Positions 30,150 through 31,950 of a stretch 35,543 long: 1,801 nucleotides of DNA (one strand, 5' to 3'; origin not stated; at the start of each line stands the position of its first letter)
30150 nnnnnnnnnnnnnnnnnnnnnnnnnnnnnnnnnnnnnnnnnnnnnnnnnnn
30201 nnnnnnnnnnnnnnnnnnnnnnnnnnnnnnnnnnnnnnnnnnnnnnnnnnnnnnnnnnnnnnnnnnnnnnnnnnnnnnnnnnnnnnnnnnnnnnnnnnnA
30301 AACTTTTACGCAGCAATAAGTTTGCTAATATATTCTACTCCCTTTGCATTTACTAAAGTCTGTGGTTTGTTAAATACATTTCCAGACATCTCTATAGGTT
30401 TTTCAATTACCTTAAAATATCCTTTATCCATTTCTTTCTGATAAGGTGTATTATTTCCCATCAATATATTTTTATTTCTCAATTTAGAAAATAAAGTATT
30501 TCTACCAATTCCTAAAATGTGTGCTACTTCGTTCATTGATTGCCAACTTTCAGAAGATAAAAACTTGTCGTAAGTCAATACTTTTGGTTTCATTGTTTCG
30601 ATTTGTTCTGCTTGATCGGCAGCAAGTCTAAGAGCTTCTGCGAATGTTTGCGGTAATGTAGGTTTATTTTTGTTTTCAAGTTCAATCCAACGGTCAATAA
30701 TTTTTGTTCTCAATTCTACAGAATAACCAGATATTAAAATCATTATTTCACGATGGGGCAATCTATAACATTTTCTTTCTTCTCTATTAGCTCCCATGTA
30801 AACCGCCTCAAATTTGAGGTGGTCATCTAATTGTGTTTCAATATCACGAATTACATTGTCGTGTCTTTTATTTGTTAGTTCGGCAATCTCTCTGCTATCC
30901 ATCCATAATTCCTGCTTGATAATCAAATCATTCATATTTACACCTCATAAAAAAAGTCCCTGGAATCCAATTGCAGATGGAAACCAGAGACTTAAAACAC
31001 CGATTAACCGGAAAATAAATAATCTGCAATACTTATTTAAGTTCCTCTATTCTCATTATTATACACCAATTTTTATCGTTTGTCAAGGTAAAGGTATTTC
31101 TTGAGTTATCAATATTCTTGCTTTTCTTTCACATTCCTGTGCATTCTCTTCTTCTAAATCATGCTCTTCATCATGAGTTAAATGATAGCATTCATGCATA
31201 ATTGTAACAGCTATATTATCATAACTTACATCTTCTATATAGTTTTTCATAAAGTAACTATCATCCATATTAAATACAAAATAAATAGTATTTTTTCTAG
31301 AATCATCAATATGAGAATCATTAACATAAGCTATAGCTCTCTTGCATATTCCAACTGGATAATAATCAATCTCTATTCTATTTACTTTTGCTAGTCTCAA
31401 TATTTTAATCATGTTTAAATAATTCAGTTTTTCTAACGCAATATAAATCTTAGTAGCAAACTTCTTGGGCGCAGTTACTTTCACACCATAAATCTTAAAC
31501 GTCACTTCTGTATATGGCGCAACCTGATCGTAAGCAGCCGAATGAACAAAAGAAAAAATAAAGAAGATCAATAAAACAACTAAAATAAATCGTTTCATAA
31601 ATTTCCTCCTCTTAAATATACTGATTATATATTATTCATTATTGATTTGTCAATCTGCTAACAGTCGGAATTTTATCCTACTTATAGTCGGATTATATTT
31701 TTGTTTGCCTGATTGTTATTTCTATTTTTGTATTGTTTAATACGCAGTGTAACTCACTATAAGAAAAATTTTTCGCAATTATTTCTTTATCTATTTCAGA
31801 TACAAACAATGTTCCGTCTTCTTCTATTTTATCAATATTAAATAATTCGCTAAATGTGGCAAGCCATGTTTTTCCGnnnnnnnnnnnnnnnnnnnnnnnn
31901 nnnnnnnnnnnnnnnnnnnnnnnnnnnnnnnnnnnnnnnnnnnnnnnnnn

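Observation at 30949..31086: Second promoter-leader-terminator unit guarding the Rha/KilAC antirepressor, with a 9-nt segment complementary to the terminator loop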

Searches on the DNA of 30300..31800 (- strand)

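Call 9: search_rna_families(source=window, start=30600, end=31800, threshold=evalue, max_evalue=10)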
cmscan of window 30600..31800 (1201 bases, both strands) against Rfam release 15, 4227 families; matches with E-value up to 10: 8.
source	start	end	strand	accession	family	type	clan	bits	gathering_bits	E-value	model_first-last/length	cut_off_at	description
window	30641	30761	-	RF01593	plasmodium_snoR16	Gene; snRNA; snoRNA; CD-box;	-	21.2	70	1.7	1-126/126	no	small nucleolar RNA snoR16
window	30676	30753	-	RF01283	snoU30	Gene; snRNA; snoRNA; CD-box;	CL00052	18.1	45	3.3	1-86/86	no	Small nucleolar RNA U30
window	31037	31072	-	RF02519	ToxI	Gene; antitoxin;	-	17.2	50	4.1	1-34/34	no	ToxI antitoxin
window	30900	30944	-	RF02934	caiA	Gene; sRNA;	-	16.8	55.5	9.5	1-78/78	no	caiA RNA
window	30703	30832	+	RF01456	VrrA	Gene; antisense;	-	16.5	50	7.2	1-140/140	no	Vibrio regulatory RNA of OmpA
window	31088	31130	+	RF04343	Plastid-psbA-2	Cis-reg;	CL00153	16.2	55.8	8.2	1-60/60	no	Plastid-psbA-2 3UTR RNA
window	30948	31086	-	RF00444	PrrF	Gene; sRNA;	-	16.1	90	8.9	1-150/150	no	PrrF RNA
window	31126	31172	-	RF01125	sR4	Gene; snRNA; snoRNA; CD-box;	-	12.9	50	5.5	1-56/56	no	Small nucleolar RNA sR4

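Call 10: search_dna_similar(query=window:30300-31700:-, collection=phages, mode=distant, max_rows=30)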
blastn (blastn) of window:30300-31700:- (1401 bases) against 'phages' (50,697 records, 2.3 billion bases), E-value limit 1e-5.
Records with a match: 2; places in all: 2; records where one place covers at least 80% of the query: 0.
Best place of each record, by identity: 60-80% 2.
By first word of the organism name: Vibrio 2.
By host as written in the record: Vibrio alginolyticus 2.
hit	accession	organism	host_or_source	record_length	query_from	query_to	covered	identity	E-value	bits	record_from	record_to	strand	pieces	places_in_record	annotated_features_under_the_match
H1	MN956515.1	Vibrio phage V039C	Vibrio alginolyticus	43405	999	1104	8%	72.6%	2e-6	62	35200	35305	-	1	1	Rha family regulatory protein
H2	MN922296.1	Vibrio phage phiV039C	Vibrio alginolyticus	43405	999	1104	8%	72.6%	2e-6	62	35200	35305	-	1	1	DNA-binding protein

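Call 32: search_rna_families(sources=[L001, L003, L005, L006, L007, L015, L033, L048, L020, L026], threshold=evalue, max_evalue=1)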
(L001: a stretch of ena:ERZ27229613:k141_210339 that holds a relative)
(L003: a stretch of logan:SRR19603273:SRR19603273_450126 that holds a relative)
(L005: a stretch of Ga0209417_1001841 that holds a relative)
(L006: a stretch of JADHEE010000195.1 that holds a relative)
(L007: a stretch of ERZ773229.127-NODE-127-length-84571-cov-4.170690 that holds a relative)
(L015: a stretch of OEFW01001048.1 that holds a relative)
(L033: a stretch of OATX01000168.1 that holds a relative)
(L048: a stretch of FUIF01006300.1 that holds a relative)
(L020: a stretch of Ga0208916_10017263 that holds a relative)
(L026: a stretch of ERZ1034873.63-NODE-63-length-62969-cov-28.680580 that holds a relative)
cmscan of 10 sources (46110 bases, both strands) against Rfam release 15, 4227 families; matches with E-value up to 1: 1.
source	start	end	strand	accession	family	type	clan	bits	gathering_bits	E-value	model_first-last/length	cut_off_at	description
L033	2403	2478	+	RF02944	c4-2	Gene; sRNA;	CL00128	52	41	1.2e-08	1-79/79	no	c4-2 RNA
